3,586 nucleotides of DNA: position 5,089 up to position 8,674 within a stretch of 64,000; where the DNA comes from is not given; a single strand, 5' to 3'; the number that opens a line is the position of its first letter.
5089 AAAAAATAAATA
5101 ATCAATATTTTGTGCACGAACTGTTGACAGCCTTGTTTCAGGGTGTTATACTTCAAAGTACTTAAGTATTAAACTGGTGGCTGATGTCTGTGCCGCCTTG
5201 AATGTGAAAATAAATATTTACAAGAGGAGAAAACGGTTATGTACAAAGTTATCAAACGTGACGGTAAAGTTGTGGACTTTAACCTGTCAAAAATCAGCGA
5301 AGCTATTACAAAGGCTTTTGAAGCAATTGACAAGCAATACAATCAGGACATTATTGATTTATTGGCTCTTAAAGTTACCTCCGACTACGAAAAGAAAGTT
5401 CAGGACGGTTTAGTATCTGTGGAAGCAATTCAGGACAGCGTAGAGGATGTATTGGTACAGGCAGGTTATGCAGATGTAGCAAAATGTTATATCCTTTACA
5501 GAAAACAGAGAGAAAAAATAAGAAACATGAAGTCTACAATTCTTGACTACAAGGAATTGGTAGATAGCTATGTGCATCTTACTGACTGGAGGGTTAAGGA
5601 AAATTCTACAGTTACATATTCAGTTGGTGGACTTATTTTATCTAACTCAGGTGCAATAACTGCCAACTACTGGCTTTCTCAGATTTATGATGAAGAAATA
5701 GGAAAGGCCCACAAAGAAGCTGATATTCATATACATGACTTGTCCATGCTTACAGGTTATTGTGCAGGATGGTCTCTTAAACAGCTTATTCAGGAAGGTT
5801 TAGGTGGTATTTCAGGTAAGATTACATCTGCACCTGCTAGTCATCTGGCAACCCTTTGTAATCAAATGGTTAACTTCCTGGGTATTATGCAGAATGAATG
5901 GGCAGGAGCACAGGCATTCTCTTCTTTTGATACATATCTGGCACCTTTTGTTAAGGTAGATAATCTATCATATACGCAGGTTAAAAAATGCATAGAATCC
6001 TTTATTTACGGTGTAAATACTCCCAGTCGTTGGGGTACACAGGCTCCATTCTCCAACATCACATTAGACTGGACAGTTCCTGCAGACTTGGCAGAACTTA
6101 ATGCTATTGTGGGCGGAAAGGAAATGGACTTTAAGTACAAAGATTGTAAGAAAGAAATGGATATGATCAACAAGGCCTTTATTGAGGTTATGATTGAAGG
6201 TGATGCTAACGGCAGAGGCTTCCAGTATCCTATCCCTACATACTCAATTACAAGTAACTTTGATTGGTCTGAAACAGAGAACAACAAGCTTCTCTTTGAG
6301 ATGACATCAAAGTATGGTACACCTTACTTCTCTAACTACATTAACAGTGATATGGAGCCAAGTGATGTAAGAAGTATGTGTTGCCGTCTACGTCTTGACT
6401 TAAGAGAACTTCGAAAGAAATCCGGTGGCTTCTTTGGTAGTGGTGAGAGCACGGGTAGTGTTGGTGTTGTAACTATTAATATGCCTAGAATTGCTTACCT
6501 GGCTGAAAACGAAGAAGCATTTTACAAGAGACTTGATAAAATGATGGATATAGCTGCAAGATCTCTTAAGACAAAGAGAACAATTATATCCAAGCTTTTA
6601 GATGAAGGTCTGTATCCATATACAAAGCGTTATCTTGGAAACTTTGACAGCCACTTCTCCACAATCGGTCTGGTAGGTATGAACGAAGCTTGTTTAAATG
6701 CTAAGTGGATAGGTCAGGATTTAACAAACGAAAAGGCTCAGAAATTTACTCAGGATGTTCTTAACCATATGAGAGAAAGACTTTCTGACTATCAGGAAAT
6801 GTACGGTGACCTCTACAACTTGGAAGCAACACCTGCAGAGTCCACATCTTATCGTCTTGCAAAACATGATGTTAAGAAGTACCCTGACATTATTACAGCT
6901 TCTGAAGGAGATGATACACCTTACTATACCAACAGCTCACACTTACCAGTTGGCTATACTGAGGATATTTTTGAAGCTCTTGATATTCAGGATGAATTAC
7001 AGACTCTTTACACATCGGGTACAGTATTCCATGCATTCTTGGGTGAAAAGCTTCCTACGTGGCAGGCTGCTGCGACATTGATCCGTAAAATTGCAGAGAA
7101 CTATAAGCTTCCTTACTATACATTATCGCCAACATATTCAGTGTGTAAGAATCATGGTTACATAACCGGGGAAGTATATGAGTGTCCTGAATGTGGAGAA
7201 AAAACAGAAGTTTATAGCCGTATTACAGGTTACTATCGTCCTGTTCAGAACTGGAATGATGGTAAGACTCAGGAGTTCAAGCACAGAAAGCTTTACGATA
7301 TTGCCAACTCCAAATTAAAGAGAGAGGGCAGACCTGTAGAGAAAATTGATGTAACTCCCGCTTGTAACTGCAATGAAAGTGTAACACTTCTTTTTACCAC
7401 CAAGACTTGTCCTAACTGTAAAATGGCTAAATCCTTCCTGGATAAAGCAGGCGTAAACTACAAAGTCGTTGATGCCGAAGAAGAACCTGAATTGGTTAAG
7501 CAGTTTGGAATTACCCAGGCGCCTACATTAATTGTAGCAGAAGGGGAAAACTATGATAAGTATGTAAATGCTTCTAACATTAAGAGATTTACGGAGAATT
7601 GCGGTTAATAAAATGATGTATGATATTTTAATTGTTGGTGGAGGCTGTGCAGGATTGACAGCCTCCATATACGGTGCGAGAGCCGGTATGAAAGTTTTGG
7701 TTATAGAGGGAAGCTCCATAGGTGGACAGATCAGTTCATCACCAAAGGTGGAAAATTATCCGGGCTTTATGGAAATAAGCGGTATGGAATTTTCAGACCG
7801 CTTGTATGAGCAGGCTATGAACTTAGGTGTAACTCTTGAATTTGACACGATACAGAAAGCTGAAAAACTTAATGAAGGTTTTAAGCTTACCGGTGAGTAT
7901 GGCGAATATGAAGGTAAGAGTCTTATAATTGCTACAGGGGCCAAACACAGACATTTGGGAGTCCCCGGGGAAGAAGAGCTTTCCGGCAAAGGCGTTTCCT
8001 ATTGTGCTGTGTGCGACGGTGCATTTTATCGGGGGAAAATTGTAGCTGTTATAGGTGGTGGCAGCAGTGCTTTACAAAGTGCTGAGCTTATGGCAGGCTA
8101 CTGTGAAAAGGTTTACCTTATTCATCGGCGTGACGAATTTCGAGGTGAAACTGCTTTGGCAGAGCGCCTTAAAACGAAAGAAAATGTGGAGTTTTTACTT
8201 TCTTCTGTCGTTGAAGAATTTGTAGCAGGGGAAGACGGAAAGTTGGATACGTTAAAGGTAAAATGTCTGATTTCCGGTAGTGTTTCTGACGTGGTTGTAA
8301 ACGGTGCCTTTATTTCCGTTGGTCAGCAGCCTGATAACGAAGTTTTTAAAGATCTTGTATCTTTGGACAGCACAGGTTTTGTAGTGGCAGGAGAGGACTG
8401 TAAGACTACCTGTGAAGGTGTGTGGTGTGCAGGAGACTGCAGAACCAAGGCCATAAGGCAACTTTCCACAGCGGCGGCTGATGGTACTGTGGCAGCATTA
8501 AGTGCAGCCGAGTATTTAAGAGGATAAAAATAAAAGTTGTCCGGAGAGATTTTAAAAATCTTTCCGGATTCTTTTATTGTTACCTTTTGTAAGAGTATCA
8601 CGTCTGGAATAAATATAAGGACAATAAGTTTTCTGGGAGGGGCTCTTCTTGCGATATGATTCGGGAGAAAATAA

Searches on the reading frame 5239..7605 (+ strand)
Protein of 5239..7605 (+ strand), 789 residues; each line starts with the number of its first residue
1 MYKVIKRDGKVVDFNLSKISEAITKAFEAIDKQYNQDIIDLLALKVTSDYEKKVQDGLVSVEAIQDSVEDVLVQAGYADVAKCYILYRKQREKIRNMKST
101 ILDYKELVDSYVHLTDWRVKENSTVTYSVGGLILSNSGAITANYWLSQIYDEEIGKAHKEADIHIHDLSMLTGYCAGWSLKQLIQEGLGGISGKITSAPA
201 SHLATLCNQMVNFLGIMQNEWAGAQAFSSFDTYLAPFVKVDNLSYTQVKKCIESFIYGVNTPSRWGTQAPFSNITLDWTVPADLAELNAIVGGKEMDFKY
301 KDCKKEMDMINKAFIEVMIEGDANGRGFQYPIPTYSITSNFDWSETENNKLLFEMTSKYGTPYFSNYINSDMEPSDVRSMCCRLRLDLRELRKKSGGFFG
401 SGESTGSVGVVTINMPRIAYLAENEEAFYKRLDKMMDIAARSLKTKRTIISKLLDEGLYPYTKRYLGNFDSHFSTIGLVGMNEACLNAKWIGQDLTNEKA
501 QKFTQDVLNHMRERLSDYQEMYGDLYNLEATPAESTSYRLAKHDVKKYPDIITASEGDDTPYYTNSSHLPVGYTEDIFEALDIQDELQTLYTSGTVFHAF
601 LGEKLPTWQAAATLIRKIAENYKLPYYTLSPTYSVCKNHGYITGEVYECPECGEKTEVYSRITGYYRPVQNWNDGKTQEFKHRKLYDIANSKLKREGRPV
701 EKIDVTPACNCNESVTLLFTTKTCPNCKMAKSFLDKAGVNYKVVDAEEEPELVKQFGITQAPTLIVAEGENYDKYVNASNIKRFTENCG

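Call 73: search_protein_families(library=pfam, proteins=[window:5239-7605:+], max_evalue=0.00001)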
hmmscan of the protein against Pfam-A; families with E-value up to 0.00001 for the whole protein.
window:5239-7605:+ (789 aa): 4 families
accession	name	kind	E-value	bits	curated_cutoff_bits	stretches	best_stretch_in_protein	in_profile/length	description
PF13597.11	NRDD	-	1.2e-192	642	26.2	1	121-686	1-562/562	Anaerobic ribonucleoside-triphosphate reductase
PF03477.21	ATP-cone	-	1.1e-22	80.8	25.8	1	3-92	2-87/88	ATP cone domain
PF00462.30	Glutaredoxin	-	1.1e-09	38.7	22.9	1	717-759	2-48/60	Glutaredoxin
PF00085.26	Thioredoxin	-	1.6e-07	31.7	23.5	1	712-780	18-93/103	Thioredoxin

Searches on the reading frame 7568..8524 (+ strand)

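Call 73: search_protein_families(library=pfam, proteins=[window:7568-8524:+], max_evalue=0.00001)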
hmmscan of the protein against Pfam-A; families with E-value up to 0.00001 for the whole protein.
window:7568-8524:+ (319 aa): 9 families
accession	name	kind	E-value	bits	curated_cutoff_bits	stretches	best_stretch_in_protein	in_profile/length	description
PF07992.20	Pyr_redox_2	-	1e-43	150.3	26.1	1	18-306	1-291/291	Pyridine nucleotide-disulphide oxidoreductase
PF13738.12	Pyr_redox_3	-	6.5e-18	65.4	30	1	91-289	100-305/305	Pyridine nucleotide-disulphide oxidoreductase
PF00070.33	Pyr_redox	-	2e-13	51.1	22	1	159-232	2-80/82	Pyridine nucleotide-disulphide oxidoreductase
PF01266.30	DAO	-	3e-09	37.3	27.9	0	19-54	1-38/353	FAD dependent oxidoreductase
PF12831.13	FAD_oxidored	-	6.6e-09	36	27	1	19-58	1-41/416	FAD dependent oxidoreductase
PF13450.12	NAD_binding_8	-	1.1e-07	32.5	21.9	0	22-59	1-39/68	NAD(P)-binding Rossmann-like domain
PF03486.20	HI0933_like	-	1.1e-07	32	50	0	19-52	2-36/244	HI0933-like protein Rossmann domain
PF00890.30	FAD_binding_2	-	6.1e-07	29.4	20.4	0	19-54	1-37/414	FAD binding domain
PF01946.23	Thi4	-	1.3e-06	28.3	26.2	0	14-53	14-55/235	Thi4 family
